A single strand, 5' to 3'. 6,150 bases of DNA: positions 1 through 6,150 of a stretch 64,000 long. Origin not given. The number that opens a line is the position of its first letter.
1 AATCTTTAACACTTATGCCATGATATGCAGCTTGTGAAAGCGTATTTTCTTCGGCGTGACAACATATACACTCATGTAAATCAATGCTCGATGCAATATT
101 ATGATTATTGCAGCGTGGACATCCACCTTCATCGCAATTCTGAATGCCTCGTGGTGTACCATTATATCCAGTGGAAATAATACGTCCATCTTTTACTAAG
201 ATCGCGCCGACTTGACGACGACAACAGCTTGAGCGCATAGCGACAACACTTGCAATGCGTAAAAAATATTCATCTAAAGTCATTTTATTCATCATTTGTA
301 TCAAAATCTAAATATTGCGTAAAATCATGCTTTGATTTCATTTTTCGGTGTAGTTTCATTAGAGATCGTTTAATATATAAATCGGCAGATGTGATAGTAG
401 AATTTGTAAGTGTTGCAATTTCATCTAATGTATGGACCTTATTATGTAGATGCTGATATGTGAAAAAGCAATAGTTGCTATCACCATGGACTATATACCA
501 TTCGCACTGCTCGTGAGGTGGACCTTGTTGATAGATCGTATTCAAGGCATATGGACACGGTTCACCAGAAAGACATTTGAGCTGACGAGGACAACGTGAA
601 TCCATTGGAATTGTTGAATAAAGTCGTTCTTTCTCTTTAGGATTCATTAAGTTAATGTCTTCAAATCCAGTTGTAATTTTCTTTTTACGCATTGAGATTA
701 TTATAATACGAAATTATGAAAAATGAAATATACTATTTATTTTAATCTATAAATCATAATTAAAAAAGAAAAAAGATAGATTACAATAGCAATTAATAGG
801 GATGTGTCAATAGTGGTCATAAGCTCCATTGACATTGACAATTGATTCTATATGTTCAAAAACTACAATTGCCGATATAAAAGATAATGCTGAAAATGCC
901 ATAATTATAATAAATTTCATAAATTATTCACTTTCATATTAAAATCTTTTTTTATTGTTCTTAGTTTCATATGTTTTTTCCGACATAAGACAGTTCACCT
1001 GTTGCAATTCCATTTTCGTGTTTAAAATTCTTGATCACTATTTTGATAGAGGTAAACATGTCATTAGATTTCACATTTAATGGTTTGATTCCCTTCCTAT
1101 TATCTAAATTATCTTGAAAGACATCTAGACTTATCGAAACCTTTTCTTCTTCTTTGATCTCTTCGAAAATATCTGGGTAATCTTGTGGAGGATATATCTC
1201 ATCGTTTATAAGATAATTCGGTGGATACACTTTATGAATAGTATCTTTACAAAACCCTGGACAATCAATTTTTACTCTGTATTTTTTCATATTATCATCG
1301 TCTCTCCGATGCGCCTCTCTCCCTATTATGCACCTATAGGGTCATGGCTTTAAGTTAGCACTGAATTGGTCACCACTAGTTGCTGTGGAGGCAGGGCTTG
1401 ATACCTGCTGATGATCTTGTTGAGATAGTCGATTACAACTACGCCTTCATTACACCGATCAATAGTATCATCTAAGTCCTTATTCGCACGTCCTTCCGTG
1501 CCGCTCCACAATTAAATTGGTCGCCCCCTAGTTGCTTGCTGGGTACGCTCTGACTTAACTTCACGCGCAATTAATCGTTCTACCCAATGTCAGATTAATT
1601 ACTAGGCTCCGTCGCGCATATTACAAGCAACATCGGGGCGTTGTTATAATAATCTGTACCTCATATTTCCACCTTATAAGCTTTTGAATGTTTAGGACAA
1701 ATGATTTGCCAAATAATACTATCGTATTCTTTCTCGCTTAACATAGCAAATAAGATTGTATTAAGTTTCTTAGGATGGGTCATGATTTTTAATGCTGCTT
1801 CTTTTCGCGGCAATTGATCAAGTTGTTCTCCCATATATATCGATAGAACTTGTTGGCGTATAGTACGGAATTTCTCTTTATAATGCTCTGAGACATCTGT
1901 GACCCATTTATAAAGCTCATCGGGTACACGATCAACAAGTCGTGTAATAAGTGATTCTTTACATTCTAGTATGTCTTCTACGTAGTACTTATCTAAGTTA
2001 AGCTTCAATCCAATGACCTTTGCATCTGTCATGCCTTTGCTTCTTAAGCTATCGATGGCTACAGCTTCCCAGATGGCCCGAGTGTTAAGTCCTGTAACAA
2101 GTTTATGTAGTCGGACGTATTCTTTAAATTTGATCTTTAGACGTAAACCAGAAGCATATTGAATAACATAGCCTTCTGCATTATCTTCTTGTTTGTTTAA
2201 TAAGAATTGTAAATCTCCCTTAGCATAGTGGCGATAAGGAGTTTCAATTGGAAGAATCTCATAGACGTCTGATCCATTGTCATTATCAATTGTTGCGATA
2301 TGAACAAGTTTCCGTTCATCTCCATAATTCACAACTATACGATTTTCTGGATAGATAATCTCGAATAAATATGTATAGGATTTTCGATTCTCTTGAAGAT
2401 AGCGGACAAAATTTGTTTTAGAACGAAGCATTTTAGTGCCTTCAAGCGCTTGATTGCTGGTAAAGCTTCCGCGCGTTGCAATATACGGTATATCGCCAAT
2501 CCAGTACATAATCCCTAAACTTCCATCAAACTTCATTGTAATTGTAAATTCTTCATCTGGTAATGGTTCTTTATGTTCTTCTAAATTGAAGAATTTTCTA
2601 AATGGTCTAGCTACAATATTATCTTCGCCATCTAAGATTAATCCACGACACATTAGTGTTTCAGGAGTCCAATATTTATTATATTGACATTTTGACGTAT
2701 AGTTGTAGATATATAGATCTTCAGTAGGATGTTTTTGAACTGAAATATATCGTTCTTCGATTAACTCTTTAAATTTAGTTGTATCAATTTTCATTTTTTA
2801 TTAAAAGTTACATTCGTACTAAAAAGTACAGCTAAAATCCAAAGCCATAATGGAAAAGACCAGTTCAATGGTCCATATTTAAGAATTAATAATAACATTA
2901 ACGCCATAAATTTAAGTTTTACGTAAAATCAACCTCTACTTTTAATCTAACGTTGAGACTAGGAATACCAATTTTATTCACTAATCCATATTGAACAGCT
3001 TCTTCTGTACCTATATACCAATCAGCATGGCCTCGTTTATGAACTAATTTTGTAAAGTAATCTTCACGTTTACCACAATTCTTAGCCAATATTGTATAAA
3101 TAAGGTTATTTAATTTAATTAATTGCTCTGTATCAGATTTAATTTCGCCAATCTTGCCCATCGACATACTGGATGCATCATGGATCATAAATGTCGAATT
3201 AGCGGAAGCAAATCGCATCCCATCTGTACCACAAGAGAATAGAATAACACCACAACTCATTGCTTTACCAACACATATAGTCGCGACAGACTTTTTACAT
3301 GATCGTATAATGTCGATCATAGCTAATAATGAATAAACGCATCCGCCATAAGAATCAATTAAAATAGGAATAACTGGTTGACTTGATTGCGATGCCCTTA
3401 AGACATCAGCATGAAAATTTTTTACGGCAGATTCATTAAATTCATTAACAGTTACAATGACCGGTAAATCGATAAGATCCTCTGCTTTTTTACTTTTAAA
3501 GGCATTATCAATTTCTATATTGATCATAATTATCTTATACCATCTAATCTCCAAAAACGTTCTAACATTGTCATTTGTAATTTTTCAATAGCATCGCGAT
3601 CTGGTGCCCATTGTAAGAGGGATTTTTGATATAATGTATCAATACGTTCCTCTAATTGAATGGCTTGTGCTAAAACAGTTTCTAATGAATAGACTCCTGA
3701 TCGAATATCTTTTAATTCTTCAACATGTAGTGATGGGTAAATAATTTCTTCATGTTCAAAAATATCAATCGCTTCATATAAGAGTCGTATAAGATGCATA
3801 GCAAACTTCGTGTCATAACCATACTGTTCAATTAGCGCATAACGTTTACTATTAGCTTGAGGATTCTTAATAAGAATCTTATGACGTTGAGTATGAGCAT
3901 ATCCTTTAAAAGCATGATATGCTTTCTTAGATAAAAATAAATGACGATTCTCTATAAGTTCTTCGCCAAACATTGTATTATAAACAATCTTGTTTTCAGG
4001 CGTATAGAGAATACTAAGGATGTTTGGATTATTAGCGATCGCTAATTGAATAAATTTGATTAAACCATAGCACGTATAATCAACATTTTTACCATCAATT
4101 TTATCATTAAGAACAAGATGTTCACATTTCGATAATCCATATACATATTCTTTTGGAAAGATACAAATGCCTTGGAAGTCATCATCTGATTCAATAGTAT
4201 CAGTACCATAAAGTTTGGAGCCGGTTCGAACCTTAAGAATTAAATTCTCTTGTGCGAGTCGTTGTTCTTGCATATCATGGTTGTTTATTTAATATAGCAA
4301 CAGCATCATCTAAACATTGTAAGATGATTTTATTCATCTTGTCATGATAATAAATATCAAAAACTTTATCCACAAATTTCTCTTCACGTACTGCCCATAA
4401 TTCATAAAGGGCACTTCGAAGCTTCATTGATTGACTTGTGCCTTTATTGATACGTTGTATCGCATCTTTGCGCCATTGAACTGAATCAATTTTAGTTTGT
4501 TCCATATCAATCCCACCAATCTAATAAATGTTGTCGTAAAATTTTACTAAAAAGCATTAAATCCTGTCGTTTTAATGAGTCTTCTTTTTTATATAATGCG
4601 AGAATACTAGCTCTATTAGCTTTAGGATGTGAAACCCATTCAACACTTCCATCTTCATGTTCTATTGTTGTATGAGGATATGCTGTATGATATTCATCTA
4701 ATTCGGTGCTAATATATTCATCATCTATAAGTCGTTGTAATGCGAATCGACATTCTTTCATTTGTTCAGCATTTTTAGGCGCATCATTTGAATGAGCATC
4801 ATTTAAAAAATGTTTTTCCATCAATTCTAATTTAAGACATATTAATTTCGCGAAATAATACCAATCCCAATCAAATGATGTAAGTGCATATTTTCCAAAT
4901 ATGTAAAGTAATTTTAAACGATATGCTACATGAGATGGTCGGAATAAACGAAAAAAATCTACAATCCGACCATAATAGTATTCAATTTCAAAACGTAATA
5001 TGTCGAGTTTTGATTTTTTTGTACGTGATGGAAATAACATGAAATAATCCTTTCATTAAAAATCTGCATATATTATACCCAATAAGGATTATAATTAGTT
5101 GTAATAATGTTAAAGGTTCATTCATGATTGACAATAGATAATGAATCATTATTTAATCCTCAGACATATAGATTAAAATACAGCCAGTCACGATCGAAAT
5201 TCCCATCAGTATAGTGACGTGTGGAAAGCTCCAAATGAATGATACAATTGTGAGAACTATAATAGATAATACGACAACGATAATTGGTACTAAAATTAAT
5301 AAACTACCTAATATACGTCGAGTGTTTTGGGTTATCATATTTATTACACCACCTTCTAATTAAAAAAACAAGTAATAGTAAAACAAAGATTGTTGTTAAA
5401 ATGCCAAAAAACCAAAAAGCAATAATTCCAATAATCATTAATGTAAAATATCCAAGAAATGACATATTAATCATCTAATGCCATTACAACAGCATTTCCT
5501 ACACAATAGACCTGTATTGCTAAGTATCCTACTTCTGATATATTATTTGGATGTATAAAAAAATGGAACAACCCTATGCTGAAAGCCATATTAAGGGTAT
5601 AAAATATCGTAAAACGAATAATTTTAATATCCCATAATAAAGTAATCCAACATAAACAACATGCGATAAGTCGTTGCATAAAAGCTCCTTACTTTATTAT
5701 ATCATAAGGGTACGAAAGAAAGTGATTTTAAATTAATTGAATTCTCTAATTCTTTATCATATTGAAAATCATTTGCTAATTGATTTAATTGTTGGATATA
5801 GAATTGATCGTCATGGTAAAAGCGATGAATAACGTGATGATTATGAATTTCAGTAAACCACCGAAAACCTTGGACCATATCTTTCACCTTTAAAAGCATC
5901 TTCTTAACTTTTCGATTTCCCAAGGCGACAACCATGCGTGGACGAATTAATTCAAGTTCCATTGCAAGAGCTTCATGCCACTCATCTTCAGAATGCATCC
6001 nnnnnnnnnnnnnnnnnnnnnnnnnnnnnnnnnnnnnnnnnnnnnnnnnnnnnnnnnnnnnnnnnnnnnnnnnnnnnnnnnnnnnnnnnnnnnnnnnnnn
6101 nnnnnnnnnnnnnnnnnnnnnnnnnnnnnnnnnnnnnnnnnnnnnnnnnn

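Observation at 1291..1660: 370-nt ORF-free, GC-enriched, densely base-paired element between the Rnl1-type RNA ligase gene and a duplicated small gene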

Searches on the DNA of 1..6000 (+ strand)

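Call 9: search_dna_similar(query=window:1-6000:+, collection=phages, mode=near, max_rows=30)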
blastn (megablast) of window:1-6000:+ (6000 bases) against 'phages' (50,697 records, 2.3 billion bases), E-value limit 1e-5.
No match.
